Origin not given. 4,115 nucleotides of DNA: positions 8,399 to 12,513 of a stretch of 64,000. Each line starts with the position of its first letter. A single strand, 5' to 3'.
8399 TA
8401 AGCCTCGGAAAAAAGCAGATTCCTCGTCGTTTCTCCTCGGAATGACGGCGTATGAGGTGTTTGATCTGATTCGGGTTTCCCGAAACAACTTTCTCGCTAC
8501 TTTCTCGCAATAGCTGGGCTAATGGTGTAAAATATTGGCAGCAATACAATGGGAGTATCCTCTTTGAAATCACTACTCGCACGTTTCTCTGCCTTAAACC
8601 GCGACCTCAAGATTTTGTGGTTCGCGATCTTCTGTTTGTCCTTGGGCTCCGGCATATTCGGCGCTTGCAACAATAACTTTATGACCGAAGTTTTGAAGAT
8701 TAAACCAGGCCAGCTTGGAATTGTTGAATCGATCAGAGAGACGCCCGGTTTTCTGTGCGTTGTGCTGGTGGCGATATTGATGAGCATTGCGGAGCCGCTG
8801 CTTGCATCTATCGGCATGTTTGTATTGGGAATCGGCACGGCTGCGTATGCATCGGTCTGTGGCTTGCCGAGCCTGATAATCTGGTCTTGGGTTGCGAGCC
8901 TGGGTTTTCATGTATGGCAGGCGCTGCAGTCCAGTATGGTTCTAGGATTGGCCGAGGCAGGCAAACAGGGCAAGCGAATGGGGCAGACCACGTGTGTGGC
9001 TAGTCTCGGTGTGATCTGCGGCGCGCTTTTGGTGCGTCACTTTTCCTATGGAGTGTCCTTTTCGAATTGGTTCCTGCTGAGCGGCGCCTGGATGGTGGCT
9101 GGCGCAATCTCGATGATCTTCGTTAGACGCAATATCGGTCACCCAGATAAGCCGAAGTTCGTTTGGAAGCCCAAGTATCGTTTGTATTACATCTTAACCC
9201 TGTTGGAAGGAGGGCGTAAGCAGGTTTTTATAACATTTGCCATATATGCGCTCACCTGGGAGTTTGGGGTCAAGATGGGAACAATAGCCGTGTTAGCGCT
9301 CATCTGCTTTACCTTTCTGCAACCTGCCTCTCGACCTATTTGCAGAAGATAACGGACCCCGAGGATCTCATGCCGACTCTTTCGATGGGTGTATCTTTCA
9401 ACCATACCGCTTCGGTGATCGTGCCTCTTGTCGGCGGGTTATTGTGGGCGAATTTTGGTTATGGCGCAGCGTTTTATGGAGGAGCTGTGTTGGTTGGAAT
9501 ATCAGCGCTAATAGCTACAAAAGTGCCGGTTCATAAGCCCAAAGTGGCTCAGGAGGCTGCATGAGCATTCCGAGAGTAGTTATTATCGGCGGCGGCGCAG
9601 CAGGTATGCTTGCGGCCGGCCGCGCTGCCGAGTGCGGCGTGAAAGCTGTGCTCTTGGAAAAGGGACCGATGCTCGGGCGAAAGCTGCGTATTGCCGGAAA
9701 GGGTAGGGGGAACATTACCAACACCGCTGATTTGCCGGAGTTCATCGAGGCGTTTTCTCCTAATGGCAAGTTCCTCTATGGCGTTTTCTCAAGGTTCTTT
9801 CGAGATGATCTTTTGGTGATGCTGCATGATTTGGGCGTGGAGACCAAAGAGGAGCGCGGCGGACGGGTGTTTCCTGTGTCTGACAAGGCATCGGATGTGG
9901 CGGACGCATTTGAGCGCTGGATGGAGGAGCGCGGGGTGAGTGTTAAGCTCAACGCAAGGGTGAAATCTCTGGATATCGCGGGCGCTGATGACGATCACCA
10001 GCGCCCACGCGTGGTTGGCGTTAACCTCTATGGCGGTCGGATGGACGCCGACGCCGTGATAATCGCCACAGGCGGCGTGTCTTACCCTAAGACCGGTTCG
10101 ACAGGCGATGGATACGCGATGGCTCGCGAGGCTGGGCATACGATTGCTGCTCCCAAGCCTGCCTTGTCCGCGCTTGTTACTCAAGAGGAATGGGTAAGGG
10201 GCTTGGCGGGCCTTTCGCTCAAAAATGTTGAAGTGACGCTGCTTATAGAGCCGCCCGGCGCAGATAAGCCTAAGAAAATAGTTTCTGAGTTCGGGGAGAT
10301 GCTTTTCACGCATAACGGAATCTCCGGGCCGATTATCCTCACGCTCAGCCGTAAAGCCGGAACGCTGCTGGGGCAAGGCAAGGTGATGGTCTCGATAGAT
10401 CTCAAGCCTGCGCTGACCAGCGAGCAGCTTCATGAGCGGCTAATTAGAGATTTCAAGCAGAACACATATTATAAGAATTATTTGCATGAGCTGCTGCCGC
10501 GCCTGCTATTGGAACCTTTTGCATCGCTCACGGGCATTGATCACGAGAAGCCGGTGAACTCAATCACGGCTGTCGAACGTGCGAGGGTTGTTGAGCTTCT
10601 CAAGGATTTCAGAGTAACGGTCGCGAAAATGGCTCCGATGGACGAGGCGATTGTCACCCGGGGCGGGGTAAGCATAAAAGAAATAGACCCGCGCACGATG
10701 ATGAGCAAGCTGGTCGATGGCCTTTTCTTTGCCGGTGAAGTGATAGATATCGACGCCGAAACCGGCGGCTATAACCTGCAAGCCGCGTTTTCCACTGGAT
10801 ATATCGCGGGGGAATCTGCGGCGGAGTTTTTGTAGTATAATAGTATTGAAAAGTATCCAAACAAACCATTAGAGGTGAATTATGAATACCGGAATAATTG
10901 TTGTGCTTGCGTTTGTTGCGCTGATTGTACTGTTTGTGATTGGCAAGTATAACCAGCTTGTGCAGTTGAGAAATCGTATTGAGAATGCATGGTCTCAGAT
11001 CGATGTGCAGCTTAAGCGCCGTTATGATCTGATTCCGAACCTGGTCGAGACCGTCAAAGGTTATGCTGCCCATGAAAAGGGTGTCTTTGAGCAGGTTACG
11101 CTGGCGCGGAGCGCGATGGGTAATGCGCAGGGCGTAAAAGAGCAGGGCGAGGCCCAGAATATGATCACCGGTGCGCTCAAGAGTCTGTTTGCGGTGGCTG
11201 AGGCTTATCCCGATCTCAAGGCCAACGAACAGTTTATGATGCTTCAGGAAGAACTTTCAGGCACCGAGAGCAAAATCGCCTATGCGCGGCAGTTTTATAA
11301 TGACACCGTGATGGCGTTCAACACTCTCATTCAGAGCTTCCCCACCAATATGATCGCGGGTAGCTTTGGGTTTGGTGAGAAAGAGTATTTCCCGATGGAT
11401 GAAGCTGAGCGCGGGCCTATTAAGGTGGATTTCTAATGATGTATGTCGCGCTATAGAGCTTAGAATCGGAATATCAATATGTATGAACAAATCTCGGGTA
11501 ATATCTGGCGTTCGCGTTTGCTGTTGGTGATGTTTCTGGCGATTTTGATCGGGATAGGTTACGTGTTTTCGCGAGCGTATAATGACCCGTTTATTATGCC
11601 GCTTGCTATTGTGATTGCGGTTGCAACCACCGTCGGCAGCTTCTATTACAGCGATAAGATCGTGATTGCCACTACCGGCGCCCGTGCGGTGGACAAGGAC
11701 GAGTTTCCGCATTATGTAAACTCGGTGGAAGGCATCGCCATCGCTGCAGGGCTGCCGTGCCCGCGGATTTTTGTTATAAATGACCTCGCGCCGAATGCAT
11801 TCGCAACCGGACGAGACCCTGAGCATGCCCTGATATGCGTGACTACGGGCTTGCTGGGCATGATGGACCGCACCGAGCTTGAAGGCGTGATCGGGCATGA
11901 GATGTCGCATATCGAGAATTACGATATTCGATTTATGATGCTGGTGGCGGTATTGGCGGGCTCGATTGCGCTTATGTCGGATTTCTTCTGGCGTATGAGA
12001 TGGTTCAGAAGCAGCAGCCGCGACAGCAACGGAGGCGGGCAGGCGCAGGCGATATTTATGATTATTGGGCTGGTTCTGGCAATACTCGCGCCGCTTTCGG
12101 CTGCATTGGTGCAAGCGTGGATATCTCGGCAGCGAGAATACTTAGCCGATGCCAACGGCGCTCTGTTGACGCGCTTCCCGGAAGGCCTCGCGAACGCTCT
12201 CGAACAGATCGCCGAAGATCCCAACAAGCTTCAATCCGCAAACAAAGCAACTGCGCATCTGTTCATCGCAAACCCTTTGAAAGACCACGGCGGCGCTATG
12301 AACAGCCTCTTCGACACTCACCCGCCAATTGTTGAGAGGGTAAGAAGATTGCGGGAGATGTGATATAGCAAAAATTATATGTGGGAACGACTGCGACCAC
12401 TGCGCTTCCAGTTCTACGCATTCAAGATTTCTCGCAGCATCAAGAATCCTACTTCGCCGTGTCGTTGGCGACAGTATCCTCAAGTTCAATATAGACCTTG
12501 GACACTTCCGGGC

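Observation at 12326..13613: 1.25-kb insertion that duplicated the 3' end of htpX with only coding-neutral differences, fused to a REP array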

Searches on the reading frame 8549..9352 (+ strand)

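Call 55: search_protein_families(library=pfam, proteins=[window:8549-9352:+], max_evalue=0.0001)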
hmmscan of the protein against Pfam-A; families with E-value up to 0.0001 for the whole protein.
window:8549-9352:+ (267 aa): 1 family
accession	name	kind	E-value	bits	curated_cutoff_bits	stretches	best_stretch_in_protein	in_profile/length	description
PF07690.21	MFS_1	-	5.3e-07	29.3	33.4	1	23-250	1-247/347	Major Facilitator Superfamily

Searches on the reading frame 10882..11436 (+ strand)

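Call 13: search_protein_families(library=pfam, proteins=[window:10882-11436:+], max_evalue=0.01)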
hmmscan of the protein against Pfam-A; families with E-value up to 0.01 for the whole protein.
window:10882-11436:+ (184 aa): 2 families
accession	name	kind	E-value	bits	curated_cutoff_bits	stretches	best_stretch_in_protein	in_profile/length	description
PF04011.17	LemA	-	1.3e-62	210.4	26.2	1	36-184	1-149/149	LemA family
PF25474.1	TPR_TmcB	-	0.0098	16.3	27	0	23-90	56-123/125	TmcB, TPR repeats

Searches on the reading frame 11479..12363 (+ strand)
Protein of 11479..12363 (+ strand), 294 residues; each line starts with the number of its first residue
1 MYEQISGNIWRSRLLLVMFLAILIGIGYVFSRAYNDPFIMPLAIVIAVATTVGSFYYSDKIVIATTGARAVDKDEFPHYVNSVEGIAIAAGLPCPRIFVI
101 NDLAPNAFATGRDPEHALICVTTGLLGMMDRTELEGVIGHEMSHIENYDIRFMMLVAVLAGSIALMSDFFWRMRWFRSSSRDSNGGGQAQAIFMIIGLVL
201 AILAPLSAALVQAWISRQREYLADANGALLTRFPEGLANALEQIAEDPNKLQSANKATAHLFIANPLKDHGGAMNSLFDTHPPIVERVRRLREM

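Call 12: find_encoding_contigs(protein=window:11479-12363:+, flank=6000, max_places=10)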
Protein window:11479-12363:+ (294 aa): 1 contig read that carries it; 1 place shown.
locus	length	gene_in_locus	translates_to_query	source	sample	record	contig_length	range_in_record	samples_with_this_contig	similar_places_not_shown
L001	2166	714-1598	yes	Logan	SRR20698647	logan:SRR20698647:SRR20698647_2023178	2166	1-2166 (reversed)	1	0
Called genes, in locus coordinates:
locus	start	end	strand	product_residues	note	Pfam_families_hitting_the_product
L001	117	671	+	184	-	PF04011:LemA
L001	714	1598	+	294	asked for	PF01435:Peptidase_M48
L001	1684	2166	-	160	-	?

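Call 13: search_protein_families(library=pfam, proteins=[window:11479-12363:+], max_evalue=0.01)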
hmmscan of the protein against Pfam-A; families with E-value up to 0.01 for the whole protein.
window:11479-12363:+ (294 aa): 1 family
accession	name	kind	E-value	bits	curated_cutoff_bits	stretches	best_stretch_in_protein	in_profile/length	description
PF01435.24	Peptidase_M48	-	1.2e-30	107.2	20.3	1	82-293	10-184/186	Peptidase family M48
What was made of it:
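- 11479..12363 (+): htpX (M48 metalloprotease, 294 aa), intact. Pfam Peptidase_M48, E = 1e-30 (call 13).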

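Call 15: find_related_loci(query=window:11479-12363:+, collection=genome_contigs, flank=6000)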
Query window:11479-12363:+ (294 aa) in genome_contigs; peptide patterns used: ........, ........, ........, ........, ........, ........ (x = any residue, [..] = any of these).
24 stretches matched a pattern; 6 encode a relative of the query (tblastn E <= 1e-3); 6 distinct loci.
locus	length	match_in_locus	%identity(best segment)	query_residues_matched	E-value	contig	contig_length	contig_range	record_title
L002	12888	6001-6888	73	1-294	7e-143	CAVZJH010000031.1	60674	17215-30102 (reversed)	MAG: uncultured bacterium isolate MFD01112.bin.2.12 genome assembly, contig: contig_15361, whole genome shotgun sequence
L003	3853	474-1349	49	1-294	4e-87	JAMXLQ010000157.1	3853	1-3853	MAG: Methanosarcina sp. isolate Bin.035_Pasture k127_546813, whole genome shotgun sequence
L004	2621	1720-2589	51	3-294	8e-88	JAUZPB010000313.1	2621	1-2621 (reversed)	MAG: Bacteroidota bacterium isolate bin209(16d) DJANOAMP_313, whole genome shotgun sequence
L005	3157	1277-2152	48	1-294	3e-80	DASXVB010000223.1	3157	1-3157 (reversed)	MAG TPA_asm: Methanosarcina sp. isolate SMAG_U4733 k141_335211, whole genome shotgun sequence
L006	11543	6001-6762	31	39-294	4e-28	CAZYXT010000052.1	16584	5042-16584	MAG TPA_asm: uncultured Enterobacterales bacterium isolate SRP141132_co6_4 genome assembly, contig: NODE_2868_length_165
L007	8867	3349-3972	30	82-293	1e-20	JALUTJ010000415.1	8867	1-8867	MAG: Chromatiales bacterium isolate S146_metabat2_scaf2bin.254 S146_NODE_5945_length_8867_cov_2.692563, whole genome sho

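Call 20: find_related_loci(query=window:11479-12363:+, collection=metagenome_contigs, flank=5000)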
Query window:11479-12363:+ (294 aa) in metagenome_contigs; peptide patterns used: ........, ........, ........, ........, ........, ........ (x = any residue, [..] = any of these).
38 stretches matched a pattern; 12 encode a relative of the query (tblastn E <= 1e-3); 12 distinct loci.
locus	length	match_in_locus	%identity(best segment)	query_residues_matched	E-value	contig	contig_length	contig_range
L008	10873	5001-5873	55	1-294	2e-103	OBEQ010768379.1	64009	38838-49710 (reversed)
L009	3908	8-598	74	98-294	4e-96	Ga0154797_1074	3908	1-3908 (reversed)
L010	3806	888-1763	51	1-294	9e-92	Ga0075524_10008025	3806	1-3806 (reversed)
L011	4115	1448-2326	51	1-294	2e-87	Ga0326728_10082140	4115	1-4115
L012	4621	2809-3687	51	1-294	1e-86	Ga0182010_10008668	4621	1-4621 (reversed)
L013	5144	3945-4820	51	1-294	8e-85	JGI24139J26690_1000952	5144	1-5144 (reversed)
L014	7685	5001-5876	48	1-294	2e-80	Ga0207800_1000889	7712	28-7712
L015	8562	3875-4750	48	1-294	4e-79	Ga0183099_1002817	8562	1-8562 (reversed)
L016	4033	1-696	54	58-294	8e-74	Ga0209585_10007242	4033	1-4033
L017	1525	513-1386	48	1-294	4e-70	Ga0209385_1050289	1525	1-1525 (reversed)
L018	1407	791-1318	48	1-172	4e-51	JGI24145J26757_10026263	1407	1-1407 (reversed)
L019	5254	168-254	63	133-162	1e-6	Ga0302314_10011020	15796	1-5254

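Call 23: find_homologous_proteins(query=window:11479-12363:+, max_evalue=1e-40)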
Query window:11479-12363:+ (294 aa): 7977 proteins with E <= 1e-40 among 8000 candidates; the best 120 are listed.
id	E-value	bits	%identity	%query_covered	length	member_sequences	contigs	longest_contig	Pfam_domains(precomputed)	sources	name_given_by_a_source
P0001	1.2e-191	653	100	100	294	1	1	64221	PF01435.25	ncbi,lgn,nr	ncbi:MAG: M48 family metallopeptidase [Armatimonadetes bacterium]|nr:M48 family metallopeptidase [Ar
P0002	1.2e-183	627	96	100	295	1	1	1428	PF01435.25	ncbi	-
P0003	8.3e-161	552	81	100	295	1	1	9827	PF01435.25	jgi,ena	-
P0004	9.5e-160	548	81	100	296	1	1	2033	PF01435.25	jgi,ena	-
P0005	8.3e-158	542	80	100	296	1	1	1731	PF01435.25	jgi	jgi:heat shock protein HtpX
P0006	9.2e-158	542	81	100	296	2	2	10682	PF01435.25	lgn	-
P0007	5.1e-157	539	79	100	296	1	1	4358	PF01435.25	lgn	-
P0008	1.5e-156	538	80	100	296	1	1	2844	PF01435.25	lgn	-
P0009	6.9e-152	522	78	100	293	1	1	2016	PF01435.25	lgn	-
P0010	3.8e-149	514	77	97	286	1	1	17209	PF01435.25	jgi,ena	-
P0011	1.4e-146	505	80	94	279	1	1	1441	PF01435.25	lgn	-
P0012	1.1e-140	486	74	100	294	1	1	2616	PF01435.25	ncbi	-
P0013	7.1e-139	480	73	100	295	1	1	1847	PF01435.25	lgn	-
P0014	2.6e-138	478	71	100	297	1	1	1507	PF01435.25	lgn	-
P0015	3.5e-138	478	73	100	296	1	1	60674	PF01435.25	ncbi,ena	-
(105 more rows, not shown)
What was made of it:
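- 11479..12363 (+): Identical to NCBI MAG protein P0001 from an Armatimonadetes bacterium (call 23).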

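Call 24: find_encoding_contigs(protein=P0002, flank=6000)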
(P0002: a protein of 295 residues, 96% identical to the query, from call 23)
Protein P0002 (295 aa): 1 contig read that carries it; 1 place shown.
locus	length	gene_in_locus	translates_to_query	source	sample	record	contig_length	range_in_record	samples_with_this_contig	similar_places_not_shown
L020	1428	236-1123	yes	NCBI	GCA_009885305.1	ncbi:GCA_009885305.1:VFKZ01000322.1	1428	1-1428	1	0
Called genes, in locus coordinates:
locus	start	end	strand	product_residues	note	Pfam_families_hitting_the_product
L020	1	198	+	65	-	?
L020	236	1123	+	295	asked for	PF01435:Peptidase_M48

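Call 25: find_encoding_contigs(protein=P0003, flank=6000)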
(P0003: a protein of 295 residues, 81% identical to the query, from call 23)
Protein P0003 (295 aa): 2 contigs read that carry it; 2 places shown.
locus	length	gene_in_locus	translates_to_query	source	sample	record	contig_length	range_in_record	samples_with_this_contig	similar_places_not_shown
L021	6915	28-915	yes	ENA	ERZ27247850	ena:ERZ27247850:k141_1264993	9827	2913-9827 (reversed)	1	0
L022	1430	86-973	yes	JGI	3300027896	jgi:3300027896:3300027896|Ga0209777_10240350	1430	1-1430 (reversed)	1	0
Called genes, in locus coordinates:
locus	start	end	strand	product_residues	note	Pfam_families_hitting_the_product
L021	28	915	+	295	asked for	PF01435:Peptidase_M48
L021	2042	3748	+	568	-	PF16656:Pur_ac_phosph_N, PF00149:Metallophos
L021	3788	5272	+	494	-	PF00149:Metallophos (weak)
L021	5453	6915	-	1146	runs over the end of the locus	PF00704:Glyco_hydro_18, PF01522:Polysacc_deac_1, PF13506:Glyco_transf_21, PF00535:Glycos_transf_2, PF13641:Glyco_tranf_2_3, PF01644:Chitin_synth_1, PF03142:Chitin_synth_2, PF13632:Glyco_trans_2_3, +1 more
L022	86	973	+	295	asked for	PF01435:Peptidase_M48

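Call 26: find_encoding_contigs(protein=P0006, flank=6000)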
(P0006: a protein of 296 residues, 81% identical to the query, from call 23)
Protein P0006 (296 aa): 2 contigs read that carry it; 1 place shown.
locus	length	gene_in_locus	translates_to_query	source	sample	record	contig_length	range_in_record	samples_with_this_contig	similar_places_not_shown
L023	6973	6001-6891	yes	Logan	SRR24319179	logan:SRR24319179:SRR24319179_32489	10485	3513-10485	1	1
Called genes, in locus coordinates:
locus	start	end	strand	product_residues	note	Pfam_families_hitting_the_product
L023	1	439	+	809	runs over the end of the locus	PF06165:GH94_b-supersand, PF17167:Glyco_hydro_94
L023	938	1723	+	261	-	PF02397:Bac_transf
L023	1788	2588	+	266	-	-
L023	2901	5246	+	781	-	PF01656:CbiA, PF06564:CBP_BcsQ (weak), PF09140:MipZ, PF10609:ParA (weak), PF13614:AAA_31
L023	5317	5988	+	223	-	PF04011:LemA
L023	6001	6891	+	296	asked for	PF01435:Peptidase_M48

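Call 47: find_encoding_contigs(protein=P0010, flank=10000)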
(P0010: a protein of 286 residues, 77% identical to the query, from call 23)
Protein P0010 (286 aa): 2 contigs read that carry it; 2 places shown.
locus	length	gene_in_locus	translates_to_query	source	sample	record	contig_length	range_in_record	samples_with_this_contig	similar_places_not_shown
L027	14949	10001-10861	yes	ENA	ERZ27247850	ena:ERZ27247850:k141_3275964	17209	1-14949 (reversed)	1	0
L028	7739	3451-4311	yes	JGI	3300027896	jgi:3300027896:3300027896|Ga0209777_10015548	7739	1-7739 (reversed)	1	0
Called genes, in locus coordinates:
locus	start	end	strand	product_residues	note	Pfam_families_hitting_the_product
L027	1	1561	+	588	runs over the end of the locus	PF00331:Glyco_hydro_10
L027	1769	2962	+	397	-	PF07690:MFS_1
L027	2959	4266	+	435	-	PF00070:Pyr_redox (faint), PF00890:FAD_binding_2 (weak), PF01134:GIDA (faint), PF01266:DAO (weak), PF03486:HI0933_like, PF12831:FAD_oxidored (weak), PF13450:NAD_binding_8 (weak), PF22780:HI0933_like_1st, +1 more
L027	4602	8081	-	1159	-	PF13529:Peptidase_C39_2 (faint)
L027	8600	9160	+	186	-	PF04011:LemA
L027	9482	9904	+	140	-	-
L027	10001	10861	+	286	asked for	PF01435:Peptidase_M48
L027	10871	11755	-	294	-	PF08668:HDOD, PF01966:HD (weak)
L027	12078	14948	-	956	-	?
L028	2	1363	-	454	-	?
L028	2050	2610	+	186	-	PF04011:LemA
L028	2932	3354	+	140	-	-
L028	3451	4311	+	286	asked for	PF01435:Peptidase_M48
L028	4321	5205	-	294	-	PF08668:HDOD, PF01966:HD (weak)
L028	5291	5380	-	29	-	-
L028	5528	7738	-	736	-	?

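Call 78: find_encoding_contigs(protein=P0007, flank=4000)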
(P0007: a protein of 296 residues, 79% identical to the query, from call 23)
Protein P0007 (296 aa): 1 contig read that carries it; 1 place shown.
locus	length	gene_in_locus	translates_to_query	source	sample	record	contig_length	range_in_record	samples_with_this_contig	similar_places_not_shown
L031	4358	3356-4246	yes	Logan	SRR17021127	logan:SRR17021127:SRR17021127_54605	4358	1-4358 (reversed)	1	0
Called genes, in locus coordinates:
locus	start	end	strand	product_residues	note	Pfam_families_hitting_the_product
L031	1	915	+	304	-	?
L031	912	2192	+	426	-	PF00070:Pyr_redox (faint), PF00890:FAD_binding_2, PF01134:GIDA (faint), PF01266:DAO (weak), PF03486:HI0933_like, PF07992:Pyr_redox_2 (faint), PF22780:HI0933_like_1st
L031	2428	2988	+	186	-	PF04011:LemA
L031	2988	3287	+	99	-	-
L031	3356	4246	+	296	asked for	PF01435:Peptidase_M48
